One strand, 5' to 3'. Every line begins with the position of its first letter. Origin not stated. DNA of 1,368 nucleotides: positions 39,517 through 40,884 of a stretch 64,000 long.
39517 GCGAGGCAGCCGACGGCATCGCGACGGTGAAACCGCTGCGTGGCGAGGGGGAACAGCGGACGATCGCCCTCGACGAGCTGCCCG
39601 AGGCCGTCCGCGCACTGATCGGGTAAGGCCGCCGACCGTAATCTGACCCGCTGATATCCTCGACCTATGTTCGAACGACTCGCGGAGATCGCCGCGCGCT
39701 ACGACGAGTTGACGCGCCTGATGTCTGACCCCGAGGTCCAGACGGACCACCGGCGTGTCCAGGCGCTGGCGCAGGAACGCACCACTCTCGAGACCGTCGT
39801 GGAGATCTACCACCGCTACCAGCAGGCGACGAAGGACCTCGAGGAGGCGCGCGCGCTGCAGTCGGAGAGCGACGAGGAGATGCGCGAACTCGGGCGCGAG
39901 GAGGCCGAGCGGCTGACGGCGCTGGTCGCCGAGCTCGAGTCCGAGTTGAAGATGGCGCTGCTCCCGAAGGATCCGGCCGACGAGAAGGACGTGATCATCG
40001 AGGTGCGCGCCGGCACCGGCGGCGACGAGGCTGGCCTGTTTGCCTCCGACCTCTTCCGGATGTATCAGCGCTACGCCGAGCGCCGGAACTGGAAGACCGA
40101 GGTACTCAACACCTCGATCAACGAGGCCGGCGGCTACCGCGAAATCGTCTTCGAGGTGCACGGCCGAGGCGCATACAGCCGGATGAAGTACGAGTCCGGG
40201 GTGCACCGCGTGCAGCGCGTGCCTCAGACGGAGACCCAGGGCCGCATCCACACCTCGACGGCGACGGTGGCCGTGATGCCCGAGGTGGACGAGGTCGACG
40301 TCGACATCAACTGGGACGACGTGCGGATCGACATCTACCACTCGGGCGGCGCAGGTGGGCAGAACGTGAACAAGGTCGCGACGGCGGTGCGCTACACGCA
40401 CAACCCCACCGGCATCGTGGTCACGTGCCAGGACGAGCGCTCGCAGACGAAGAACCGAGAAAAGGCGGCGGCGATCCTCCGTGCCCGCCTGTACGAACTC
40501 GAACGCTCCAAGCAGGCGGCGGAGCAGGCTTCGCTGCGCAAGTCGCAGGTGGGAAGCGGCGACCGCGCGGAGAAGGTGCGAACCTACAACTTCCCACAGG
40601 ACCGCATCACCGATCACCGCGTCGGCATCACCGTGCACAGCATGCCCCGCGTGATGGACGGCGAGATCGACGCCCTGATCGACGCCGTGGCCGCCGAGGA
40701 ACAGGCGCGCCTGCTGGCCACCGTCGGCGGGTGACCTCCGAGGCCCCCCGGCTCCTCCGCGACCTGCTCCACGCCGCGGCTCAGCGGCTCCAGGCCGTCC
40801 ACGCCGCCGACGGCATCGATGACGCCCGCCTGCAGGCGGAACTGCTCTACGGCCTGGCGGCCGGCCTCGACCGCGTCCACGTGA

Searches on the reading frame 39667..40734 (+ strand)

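Call 95: search_protein_families(library=pfam, proteins=[window:39667-40734:+], max_evalue=0.00001)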
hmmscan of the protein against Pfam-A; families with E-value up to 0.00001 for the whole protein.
window:39667-40734:+ (355 aa): 2 families
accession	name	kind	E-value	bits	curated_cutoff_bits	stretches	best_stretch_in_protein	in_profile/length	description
PF03462.23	PCRF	-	1.4e-75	253.8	24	1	9-201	2-194/194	PCRF domain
PF00472.26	RF-1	-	3.9e-41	140.1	35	1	208-318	1-116/116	RF-1 domain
